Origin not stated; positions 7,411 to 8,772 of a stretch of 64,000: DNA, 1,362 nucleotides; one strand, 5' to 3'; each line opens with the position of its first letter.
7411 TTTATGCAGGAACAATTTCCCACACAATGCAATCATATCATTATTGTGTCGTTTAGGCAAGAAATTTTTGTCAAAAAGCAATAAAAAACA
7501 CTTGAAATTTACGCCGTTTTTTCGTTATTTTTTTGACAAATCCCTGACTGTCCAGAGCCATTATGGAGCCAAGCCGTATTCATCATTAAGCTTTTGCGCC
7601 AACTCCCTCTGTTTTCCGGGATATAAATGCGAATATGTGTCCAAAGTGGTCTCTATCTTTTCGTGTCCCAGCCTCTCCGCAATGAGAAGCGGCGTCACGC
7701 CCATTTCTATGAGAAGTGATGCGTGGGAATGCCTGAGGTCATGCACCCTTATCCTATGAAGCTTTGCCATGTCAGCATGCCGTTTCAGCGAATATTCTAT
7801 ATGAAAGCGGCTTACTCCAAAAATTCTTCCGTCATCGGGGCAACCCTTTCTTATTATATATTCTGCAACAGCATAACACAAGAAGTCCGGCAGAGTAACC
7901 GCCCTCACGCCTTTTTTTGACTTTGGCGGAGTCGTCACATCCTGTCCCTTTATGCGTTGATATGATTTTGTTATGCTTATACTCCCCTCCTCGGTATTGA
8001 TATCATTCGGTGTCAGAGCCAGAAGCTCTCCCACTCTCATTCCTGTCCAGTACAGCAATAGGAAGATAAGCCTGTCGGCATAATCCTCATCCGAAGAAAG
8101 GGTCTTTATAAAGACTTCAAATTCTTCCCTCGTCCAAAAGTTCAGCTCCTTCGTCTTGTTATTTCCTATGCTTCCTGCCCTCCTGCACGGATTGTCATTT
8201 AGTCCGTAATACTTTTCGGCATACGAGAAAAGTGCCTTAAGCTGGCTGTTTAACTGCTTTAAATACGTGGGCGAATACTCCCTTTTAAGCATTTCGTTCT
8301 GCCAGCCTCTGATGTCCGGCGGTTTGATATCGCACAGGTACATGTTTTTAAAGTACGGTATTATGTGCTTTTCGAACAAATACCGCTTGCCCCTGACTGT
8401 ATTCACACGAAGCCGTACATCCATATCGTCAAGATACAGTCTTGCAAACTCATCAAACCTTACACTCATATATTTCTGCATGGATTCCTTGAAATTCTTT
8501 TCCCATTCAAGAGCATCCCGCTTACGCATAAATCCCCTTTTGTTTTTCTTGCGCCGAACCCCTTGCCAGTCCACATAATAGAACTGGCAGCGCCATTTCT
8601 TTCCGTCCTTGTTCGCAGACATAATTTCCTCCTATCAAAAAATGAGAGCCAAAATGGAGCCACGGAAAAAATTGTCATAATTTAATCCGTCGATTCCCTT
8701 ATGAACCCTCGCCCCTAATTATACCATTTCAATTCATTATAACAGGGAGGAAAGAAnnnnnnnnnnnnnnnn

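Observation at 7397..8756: Promoter geometry fits an either/or switch: the outward promoter is completed only at one cassette end, and the recombinase promoter lies inside the inverted repeat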

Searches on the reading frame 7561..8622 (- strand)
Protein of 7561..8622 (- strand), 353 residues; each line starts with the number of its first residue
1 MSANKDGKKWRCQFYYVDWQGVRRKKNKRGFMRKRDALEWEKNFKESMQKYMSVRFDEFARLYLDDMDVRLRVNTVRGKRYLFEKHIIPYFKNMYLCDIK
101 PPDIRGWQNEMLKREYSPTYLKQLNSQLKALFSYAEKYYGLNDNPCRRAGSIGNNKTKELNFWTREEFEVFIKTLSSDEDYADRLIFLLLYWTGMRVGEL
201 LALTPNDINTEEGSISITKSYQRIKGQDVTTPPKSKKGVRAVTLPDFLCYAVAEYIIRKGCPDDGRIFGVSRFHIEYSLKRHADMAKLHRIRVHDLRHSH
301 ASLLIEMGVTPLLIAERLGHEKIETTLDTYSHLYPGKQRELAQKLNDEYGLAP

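Call 4: search_protein_families(library=pfam, proteins=[window:7561-8622:-])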
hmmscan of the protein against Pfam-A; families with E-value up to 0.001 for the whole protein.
window:7561-8622:- (353 aa): 3 families
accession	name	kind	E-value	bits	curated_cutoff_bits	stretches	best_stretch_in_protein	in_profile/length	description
PF00589.27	Phage_integrase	-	4.8e-23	82.2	27.1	1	164-334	4-169/172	Phage integrase family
PF14659.12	Phage_int_SAM_3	-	7.5e-17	61.7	22.6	1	56-111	2-57/58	Phage integrase, N-terminal SAM-like domain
PF14657.12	Arm-DNA-bind_4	-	1.8e-09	37.5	22.3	1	9-50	1-44/47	Arm DNA-binding domain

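Call 7: find_encoding_contigs(protein=window:7561-8622:-, flank=6000, max_places=10)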
Protein window:7561-8622:- (353 aa): 3 contigs read that carry it; 2 places shown.
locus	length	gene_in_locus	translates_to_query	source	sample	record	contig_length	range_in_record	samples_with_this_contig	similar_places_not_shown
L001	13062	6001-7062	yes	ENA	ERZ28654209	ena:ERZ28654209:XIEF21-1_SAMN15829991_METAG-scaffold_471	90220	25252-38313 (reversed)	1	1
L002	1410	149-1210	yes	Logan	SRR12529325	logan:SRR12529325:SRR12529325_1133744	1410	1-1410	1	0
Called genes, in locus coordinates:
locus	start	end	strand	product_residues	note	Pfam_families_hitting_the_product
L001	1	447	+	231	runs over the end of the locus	PF20462:DUF6715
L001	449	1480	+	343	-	PF02543:Carbam_trans_N (faint), PF00814:TsaD, PF22521:HypF_C_2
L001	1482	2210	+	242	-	PF00483:NTP_transferase (faint), PF01128:IspD, PF12804:NTP_transf_3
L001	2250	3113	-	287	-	PF00528:BPD_transp_1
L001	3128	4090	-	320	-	PF00528:BPD_transp_1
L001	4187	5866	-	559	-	-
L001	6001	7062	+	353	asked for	PF14657:Arm-DNA-bind_4, PF14659:Phage_int_SAM_3, PF00589:Phage_integrase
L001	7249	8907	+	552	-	-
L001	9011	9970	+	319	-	PF00528:BPD_transp_1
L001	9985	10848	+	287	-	PF00528:BPD_transp_1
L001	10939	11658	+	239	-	PF00657:Lipase_GDSL, PF13472:Lipase_GDSL_2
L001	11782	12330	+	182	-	PF00482:T2SSF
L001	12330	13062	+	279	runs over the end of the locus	PF00482:T2SSF (weak)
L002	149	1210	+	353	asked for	PF14657:Arm-DNA-bind_4, PF14659:Phage_int_SAM_3, PF00589:Phage_integrase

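Call 8: search_protein_families(library=ncbifam, proteins=[window:7561-8622:-], max_evalue=0.01)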
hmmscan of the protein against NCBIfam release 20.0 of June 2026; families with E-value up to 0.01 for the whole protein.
window:7561-8622:- (353 aa): 11 families
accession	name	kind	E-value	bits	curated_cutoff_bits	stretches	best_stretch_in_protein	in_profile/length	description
NF040815.2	recomb_XerA_Arch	equivalog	1.6e-25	90.2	220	1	98-333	37-254/263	site-specific tyrosine recombinase/integron integrase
TIGR02224.1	recomb_XerC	equivalog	1.5e-19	70.5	335.15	1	96-333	41-277/295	tyrosine recombinase XerC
TIGR02225.1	recomb_XerD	equivalog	3.4e-19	69.3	329.6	2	95-219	37-162/290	site-specific tyrosine recombinase XerD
NF001399.0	PRK00283.1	subfamily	7.1e-16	58.3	279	1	95-343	47-293/300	tyrosine recombinase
TIGR02249.1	integrase_gron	subfamily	1.8e-10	40.7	265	2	275-333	242-300/315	integron integrase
NF003462.0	PRK05084.1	equivalog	2.3e-09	36.5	267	1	289-346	301-357/360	tyrosine recombinase XerS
NF007370.0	PRK09870.1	subfamily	1.6e-08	34.5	221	1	155-327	5-174/200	tyrosine-type DNA invertase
NF007371.0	PRK09871.1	subfamily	4.4e-06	26.4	222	1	182-219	27-64/198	tyrosine-type DNA invertase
NF002331.0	PRK01287.1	subfamily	1.8e-05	23.9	371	0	292-326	272-306/365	site-specific tyrosine recombinase XerC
NF011946.0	PRK15417.1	equivalog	0.00011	21.5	435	0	183-219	133-169/337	integron integrase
NF040693.1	recomb_GmtY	equivalog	0.00027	20.3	340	0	176-214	213-251/441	gamma-mobile-trio recombinase GmtY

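Call 9: find_related_loci(query=window:7561-8622:-, collection=genome_contigs, flank=7000)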
Query window:7561-8622:- (353 aa) in genome_contigs; peptide patterns used: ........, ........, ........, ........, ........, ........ (x = any residue, [..] = any of these).
349 stretches matched a pattern; 225 encode a relative of the query (tblastn E <= 1e-3); the best 80 are kept; 80 distinct loci.
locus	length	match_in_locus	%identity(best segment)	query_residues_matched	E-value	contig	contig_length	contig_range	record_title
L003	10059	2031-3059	55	1-344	1e-129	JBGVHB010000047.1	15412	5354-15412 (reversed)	MAG: Roseburia sp. isolate fecal_MAG_353 fecal_MAG_353_contig_0047, whole genome shotgun sequence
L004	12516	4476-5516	54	1-348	8e-129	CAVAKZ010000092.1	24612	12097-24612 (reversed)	Parabacteroides distasonis isolate H07606-L1_cleanbin_000008 genome assembly, contig: Spades_H07606-L1_contig_1620, whol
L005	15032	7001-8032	55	1-345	4e-128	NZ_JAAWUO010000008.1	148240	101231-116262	Blautia schinkii strain MSK.6.26 NODE_8_length_148240_cov_165.037, whole genome shotgun sequence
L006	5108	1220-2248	54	1-344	5e-129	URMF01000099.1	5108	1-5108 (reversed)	uncultured Clostridiales bacterium isolate UMGS1135 genome assembly, contig: NODE_4781_length_5108_cov_7.008708, whole g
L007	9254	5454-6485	55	1-345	4e-128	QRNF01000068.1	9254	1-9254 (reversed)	Ruminococcus sp. AF46-10NS AF46-10NS.Scaf68, whole genome shotgun sequence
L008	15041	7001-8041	54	1-348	1e-127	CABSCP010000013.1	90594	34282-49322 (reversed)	MAG TPA_asm: uncultured Lachnospiraceae bacterium isolate MGYG-HGUT-02148 genome assembly, contig: GUT_GENOME131085_13,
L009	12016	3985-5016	55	1-345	7e-128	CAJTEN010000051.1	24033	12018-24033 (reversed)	Clostridia bacterium isolate B91_16_CH_BP genome assembly, contig: MGBC000143.51, whole genome shotgun sequence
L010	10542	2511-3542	55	1-345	1e-127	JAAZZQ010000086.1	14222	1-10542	MAG: Lachnospiraceae bacterium isolate bin44o c_000002158601, whole genome shotgun sequence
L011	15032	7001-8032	54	1-345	3e-127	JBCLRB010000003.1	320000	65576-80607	Lachnospiraceae bacterium 45-P1 voucher GPTB0099 scaffold3, whole genome shotgun sequence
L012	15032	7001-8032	55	1-345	2e-127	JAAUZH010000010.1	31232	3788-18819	MAG: Lachnospiraceae bacterium isolate Mgla_MAG_0-bin_6 c_000000022507, whole genome shotgun sequence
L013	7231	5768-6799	55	1-345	2e-127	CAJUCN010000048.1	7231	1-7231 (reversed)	MAG TPA_asm: uncultured Lachnospiraceae bacterium isolate MGBC129275 genome assembly, contig: MGBC129275.48, whole genom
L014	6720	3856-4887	55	1-345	2e-127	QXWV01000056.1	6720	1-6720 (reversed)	Lachnospiraceae bacterium strain 526-35 Scaffold7_3, whole genome shotgun sequence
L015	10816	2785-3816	55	1-345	2e-127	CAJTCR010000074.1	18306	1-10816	Eubacteriaceae bacterium isolate B36_36_MI_H genome assembly, contig: MGBC000105.74, whole genome shotgun sequence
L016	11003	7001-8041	54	1-348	4e-127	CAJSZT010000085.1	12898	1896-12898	Lachnospiraceae bacterium isolate 4.CH94.Fmh genome assembly, contig: MGBC000001.85, whole genome shotgun sequence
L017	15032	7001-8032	54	1-345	4e-127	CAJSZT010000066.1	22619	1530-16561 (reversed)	Lachnospiraceae bacterium isolate 4.CH94.Fmh genome assembly, contig: MGBC000001.66, whole genome shotgun sequence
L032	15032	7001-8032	54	1-345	4e-127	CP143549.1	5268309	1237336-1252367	Lachnospiraceae bacterium JLR.KK009 strain JLR.KK002 chromosome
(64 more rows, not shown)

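Call 13: find_homologous_proteins(query=window:7561-8622:-, max_evalue=1e-40)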
Query window:7561-8622:- (353 aa): 6834 proteins with E <= 1e-40 among 8000 candidates; the best 120 are listed.
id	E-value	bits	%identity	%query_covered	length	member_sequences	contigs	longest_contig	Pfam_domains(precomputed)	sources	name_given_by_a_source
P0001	5.2e-159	547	92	74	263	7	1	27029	PF14659.13,PF14657.13,PF00589.28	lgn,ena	-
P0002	9.9e-138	477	50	98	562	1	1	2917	PF14659.13,PF14657.13,PF00589.28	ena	-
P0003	7.4e-129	448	57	98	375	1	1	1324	PF14659.13,PF14657.13,PF00589.28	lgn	-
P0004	3.9e-127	442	55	99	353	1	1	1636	PF14659.13,PF14657.13,PF00589.28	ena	-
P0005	7.7e-127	441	56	99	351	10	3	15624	PF14659.13,PF14657.13,PF00589.28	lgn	-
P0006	6.6e-126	438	55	99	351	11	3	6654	PF14659.13,PF14657.13,PF00589.28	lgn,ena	-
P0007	3.0e-125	436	55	99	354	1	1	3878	PF14659.13,PF14657.13,PF22022.3,PF00589.28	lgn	-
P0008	3.3e-125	436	55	98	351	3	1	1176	PF14659.13,PF14657.13,PF00589.28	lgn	-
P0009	5.8e-125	435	55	98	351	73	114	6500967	PF14659.13,PF14657.13,PF00589.28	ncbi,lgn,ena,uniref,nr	ncbi:site-specific integrase [Blautia producta]|uniref:Prophage phiRv2 integrase n=1 Tax=Blautia pro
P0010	5.9e-125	435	54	99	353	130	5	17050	PF14659.13,PF14657.13,PF00589.28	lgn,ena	-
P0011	6.2e-125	435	55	98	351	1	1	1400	PF14659.13,PF14657.13,PF00589.28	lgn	-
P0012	8.9e-125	435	55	98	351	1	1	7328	PF14659.13,PF14657.13,PF00589.28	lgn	-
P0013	9.9e-125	434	54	99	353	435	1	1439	PF14659.13,PF14657.13,PF00589.28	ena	-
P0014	1.0e-124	434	55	98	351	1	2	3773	PF14659.13,PF14657.13,PF00589.28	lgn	-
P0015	3.0e-124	433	55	98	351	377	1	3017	PF14659.13,PF14657.13,PF00589.28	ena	-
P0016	3.2e-124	433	55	98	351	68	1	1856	PF14659.13,PF14657.13,PF00589.28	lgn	-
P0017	9.1e-124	431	54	99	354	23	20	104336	PF14659.13,PF14657.13,PF00589.28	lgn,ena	-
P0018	1.7e-123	430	54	99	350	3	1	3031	PF14659.13,PF14657.13,PF22022.3,PF00589.28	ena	-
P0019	1.7e-123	430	55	98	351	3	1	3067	PF14659.13,PF14657.13,PF00589.28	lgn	-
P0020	1.7e-123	430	54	98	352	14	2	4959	PF14659.13,PF14657.13,PF00589.28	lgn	-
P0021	2.1e-123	430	55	98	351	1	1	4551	PF14659.13,PF14657.13,PF00589.28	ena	-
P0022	2.5e-123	430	55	98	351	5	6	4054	PF14659.13,PF14657.13,PF00589.28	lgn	-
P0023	2.6e-123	430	55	98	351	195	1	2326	PF14659.13,PF14657.13,PF00589.28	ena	-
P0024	2.8e-123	430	55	98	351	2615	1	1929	PF14659.13,PF14657.13,PF00589.28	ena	-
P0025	3.7e-123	429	52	99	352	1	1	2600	PF14659.13,PF14657.13,PF00589.28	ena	-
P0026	4.0e-123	429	54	99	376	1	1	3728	PF14659.13,PF14657.13,PF00589.28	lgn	-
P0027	5.2e-123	429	54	98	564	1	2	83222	PF14659.13,PF14657.13,PF00589.28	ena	-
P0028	6.8e-123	428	55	98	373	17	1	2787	PF14659.13,PF14657.13,PF00589.28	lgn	-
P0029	8.3e-123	428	55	98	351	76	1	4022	PF14659.13,PF14657.13,PF00589.28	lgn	-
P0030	8.4e-123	428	54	99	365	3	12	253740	PF14659.13,PF14657.13,PF00589.28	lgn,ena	-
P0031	8.5e-123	428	54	99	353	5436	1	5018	PF14659.13,PF14657.13,PF00589.28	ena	-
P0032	1.2e-122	428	55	97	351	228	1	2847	PF14659.13,PF14657.13,PF00589.28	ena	-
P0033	1.4e-122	427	52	99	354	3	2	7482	PF14659.13,PF14657.13,PF00589.28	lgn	-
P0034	1.4e-122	427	54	98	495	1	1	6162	PF14659.13,PF14657.13,PF00589.28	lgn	-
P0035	2.2e-122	427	54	99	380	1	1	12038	PF14659.13,PF14657.13,PF00589.28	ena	-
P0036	2.8e-122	426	55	98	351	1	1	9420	PF14659.13,PF14657.13,PF00589.28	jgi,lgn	jgi:integrase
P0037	3.0e-122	426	54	98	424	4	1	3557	PF14659.13,PF14657.13,PF00589.28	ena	-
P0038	3.1e-122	426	52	99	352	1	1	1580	PF14659.13,PF14657.13,PF00589.28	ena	-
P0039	3.2e-122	426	54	98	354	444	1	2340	PF14659.13,PF14657.13,PF22022.3,PF00589.28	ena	-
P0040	3.2e-122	426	55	98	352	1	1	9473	PF14659.13,PF14657.13,PF00589.28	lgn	-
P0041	3.4e-122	426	55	98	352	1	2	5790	PF14659.13,PF14657.13,PF00589.28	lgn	-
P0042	4.7e-122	426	54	98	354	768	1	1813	PF14659.13,PF14657.13,PF22022.3,PF00589.28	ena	-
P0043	4.8e-122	426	53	99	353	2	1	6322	PF14659.13,PF14657.13,PF00589.28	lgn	-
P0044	5.3e-122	425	55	98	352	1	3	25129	PF14659.13,PF14657.13,PF00589.28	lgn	-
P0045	5.5e-122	425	54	99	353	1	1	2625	PF14659.13,PF14657.13,PF00589.28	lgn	-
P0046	6.6e-122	425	54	98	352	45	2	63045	PF14659.13,PF14657.13,PF00589.28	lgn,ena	-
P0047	7.0e-122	425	54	99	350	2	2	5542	PF14659.13,PF14657.13,PF00589.28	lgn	-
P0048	7.9e-122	425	55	98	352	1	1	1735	PF14659.13,PF14657.13,PF00589.28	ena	-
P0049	8.8e-122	425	53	98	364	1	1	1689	PF14659.13,PF14657.13,PF00589.28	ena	-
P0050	8.9e-122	425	54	98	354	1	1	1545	PF14659.13,PF14657.13,PF00589.28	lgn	-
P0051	9.1e-122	425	54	99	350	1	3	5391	PF14659.13,PF14657.13,PF00589.28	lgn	-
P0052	1.3e-121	424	55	99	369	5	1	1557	PF14659.13,PF14657.13,PF00589.28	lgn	-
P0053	1.3e-121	424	54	98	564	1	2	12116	PF14659.13,PF14657.13,PF00589.28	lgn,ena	-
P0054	1.4e-121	424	55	99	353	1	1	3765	PF14659.13,PF14657.13,PF00589.28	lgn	-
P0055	1.4e-121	424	54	98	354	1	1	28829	PF14659.13,PF14657.13,PF00589.28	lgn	-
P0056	1.5e-121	424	54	99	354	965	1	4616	PF14659.13,PF14657.13,PF00589.28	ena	-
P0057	1.6e-121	424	54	99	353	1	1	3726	PF14659.13,PF14657.13,PF00589.28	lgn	-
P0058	1.8e-121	424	54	98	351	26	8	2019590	PF14659.13,PF14657.13,PF00589.28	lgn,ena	-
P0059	1.9e-121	424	52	99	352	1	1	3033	PF14659.13,PF14657.13,PF00589.28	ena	-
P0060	5.9e-121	422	53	98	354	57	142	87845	PF14659.13,PF14657.13,PF22022.3,PF00589.28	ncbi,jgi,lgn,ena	jgi:integrase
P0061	1.4e-120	421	54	98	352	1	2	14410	PF14659.13,PF14657.13,PF00589.28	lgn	-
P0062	3.2e-120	420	53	99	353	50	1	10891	PF14659.13,PF14657.13,PF00589.28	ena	-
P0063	3.3e-120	420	54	98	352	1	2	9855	PF14659.13,PF14657.13,PF00589.28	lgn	-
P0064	3.6e-120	419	54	98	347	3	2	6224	PF14659.13,PF14657.13,PF00589.28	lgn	-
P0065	4.0e-120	419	55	98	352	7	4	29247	PF14659.13,PF14657.13,PF00589.28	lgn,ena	-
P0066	4.2e-120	419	46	90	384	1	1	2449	PF14659.13,PF14657.13,PF00589.28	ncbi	-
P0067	8.3e-120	418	53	98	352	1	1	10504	PF14659.13,PF14657.13,PF00589.28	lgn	-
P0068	9.9e-120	418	53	98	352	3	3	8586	PF14659.13,PF14657.13,PF00589.28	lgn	-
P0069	1.1e-119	418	53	98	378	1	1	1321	PF14659.13,PF14657.13,PF00589.28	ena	-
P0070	2.3e-119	417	53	98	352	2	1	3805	PF14659.13,PF14657.13,PF00589.28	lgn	-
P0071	2.8e-119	417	54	99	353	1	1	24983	PF14659.13,PF14657.13,PF00589.28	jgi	-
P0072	3.0e-119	416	54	99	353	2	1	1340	PF14659.13,PF14657.13,PF00589.28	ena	-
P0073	3.6e-119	416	52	100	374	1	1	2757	PF14659.13,PF14657.13,PF22022.3,PF00589.28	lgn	-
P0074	3.6e-119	416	52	100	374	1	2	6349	PF14659.13,PF14657.13,PF22022.3,PF00589.28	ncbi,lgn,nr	ncbi:putative prophage phiRv2 integrase [Clostridiales bacterium]|nr:putative prophage phiRv2 integr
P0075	4.1e-119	416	52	99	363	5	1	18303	PF14659.13,PF14657.13,PF00589.28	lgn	-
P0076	5.5e-119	416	52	98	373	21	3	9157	PF14659.13,PF14657.13,PF22022.3,PF00589.28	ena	-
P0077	6.3e-119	415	53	97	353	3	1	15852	PF14659.13,PF14657.13,PF22022.3,PF00589.28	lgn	-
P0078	9.9e-119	415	52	100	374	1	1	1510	PF14659.13,PF14657.13,PF22022.3,PF00589.28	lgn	-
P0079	1.1e-118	415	45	99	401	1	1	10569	PF13495.13,PF14659.13,PF14657.13,PF22022.3,PF00589.28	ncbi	-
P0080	1.9e-118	414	54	99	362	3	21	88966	PF14659.13,PF14657.13,PF22022.3,PF00589.28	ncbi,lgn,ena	-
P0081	2.2e-118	414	52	98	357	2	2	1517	PF14659.13,PF14657.13,PF22022.3,PF00589.28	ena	-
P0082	7.9e-118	412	53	99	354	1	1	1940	PF14659.13,PF14657.13,PF22022.3,PF00589.28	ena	-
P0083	2.3e-117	410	52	98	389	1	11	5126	PF14659.13,PF14657.13,PF00589.28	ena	-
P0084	2.5e-117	410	51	99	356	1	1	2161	PF14659.13,PF14657.13,PF00589.28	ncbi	-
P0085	3.1e-117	410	53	99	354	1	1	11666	PF14659.13,PF14657.13,PF22022.3,PF00589.28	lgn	-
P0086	4.3e-117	409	52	98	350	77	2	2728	PF14659.13,PF14657.13,PF22022.3,PF00589.28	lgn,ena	-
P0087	4.9e-117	409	53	99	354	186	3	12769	PF14659.13,PF14657.13,PF22022.3,PF00589.28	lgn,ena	-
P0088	5.1e-117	409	53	99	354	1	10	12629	PF14659.13,PF14657.13,PF22022.3,PF00589.28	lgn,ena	-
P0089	5.7e-117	409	52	98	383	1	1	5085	PF14659.13,PF14657.13,PF00589.28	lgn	-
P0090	6.1e-117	409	52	98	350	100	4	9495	PF14659.13,PF14657.13,PF22022.3,PF00589.28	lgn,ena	-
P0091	7.9e-117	408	53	98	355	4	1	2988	PF14659.13,PF14657.13,PF00589.28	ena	-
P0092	8.2e-117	408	51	99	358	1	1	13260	PF14659.13,PF14657.13,PF00589.28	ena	-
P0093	8.6e-117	408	53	99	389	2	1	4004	PF14659.13,PF14657.13,PF22022.3,PF00589.28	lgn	-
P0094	8.9e-117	408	53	99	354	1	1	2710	PF14659.13,PF14657.13,PF22022.3,PF00589.28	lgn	-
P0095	9.7e-117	408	52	98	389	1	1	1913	PF14659.13,PF14657.13,PF00589.28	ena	-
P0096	1.8e-116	407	52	98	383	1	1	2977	PF14659.13,PF14657.13,PF00589.28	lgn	-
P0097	2.1e-116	407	52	98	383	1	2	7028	PF14659.13,PF14657.13,PF00589.28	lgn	-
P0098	4.8e-116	406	52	98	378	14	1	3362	PF14659.13,PF14657.13,PF22022.3,PF00589.28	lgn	-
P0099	9.8e-116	405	53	99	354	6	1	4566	PF14659.13,PF14657.13,PF22022.3,PF00589.28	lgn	-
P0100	2.4e-115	404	49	99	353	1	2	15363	PF14659.13,PF14657.13,PF00589.28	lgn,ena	-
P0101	5.3e-115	402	53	97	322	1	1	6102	PF14659.13,PF14657.13,PF00589.28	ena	-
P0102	5.3e-115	402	50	99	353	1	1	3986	PF14659.13,PF14657.13,PF00589.28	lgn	-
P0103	5.6e-115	402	50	99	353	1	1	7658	PF14659.13,PF14657.13,PF00589.28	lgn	-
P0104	1.1e-114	401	52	99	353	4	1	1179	PF14659.13,PF14657.13,PF00589.28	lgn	-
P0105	1.4e-114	401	53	98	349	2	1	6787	PF14657.13,PF00589.28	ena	-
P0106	1.9e-114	401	52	98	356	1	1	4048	PF14659.13,PF14657.13,PF00589.28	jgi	jgi:integrase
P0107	2.2e-114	400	53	98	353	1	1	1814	PF14659.13,PF14657.13,PF00589.28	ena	-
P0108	3.0e-114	400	50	100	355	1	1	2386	PF14659.13,PF14657.13,PF00589.28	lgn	-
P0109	3.2e-114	400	52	95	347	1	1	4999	PF14659.13,PF14657.13,PF00589.28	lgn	-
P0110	3.4e-114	400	53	98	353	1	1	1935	PF14659.13,PF14657.13,PF22022.3,PF00589.28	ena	-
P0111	3.5e-114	400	52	99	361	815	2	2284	PF14659.13,PF14657.13,PF00589.28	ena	-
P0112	3.9e-114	400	53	98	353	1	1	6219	PF14659.13,PF14657.13,PF22022.3,PF00589.28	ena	-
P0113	4.5e-114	399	50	100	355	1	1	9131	PF14659.13,PF14657.13,PF00589.28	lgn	-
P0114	4.5e-114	399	51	98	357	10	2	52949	PF14659.13,PF14657.13,PF00589.28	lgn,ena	-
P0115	5.0e-114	399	51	99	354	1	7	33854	PF14659.13,PF14657.13,PF22022.3,PF00589.28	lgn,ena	-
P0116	5.2e-114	399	50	99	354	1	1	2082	PF14659.13,PF14657.13,PF22022.3,PF00589.28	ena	-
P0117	5.4e-114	399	51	99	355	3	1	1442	PF14659.13,PF14657.13,PF22022.3,PF00589.28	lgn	-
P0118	5.9e-114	399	51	99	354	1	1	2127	PF14659.13,PF14657.13,PF22022.3,PF00589.28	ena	-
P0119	6.8e-114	399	51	98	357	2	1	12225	PF14659.13,PF14657.13,PF00589.28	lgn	-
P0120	6.9e-114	399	51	99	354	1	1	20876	PF14659.13,PF14657.13,PF22022.3,PF00589.28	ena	-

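Call 14: find_encoding_contigs(protein=P0001, flank=8000, max_places=10)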
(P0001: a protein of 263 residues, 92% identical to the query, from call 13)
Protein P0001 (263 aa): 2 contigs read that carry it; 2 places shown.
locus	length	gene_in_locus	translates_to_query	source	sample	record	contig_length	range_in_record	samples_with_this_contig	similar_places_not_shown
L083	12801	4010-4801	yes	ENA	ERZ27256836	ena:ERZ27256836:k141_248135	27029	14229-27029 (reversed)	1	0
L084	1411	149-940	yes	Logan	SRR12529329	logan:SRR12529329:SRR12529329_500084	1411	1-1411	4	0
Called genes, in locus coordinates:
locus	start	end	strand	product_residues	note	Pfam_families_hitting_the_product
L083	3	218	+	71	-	?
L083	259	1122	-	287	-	PF00528:BPD_transp_1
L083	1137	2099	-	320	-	PF00528:BPD_transp_1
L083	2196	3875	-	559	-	-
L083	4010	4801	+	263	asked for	PF14657:Arm-DNA-bind_4, PF14659:Phage_int_SAM_3, PF00589:Phage_integrase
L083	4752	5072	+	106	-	PF00589:Phage_integrase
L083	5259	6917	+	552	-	-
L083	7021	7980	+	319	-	PF00528:BPD_transp_1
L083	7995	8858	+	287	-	PF00528:BPD_transp_1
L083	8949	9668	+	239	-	PF00657:Lipase_GDSL, PF13472:Lipase_GDSL_2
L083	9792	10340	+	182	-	PF00482:T2SSF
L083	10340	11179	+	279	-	PF00482:T2SSF (weak)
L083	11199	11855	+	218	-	PF08666:SAF (faint)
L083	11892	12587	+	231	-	-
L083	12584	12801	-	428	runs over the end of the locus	PF12890:DHOase, PF01979:Amidohydro_1, PF07969:Amidohydro_3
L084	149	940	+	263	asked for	PF14657:Arm-DNA-bind_4, PF14659:Phage_int_SAM_3, PF00589:Phage_integrase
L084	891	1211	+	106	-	PF00589:Phage_integrase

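Call 15: list_cluster_members(proteins=[P0001, window:7561-8622:-])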
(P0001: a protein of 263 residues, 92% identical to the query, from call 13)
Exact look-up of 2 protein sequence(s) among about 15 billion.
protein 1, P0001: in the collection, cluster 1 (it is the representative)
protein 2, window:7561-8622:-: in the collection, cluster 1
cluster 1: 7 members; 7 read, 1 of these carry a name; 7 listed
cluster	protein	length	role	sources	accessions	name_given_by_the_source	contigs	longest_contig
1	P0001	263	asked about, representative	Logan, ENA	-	-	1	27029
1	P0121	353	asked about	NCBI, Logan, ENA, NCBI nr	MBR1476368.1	MAG: site-specific integrase [Lachnospiraceae bacterium] | site-specific integrase [Lachnospiraceae bacterium]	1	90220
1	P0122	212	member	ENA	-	-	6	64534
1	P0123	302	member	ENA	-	-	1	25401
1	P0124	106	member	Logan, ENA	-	-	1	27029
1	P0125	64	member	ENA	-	-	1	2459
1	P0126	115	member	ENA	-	-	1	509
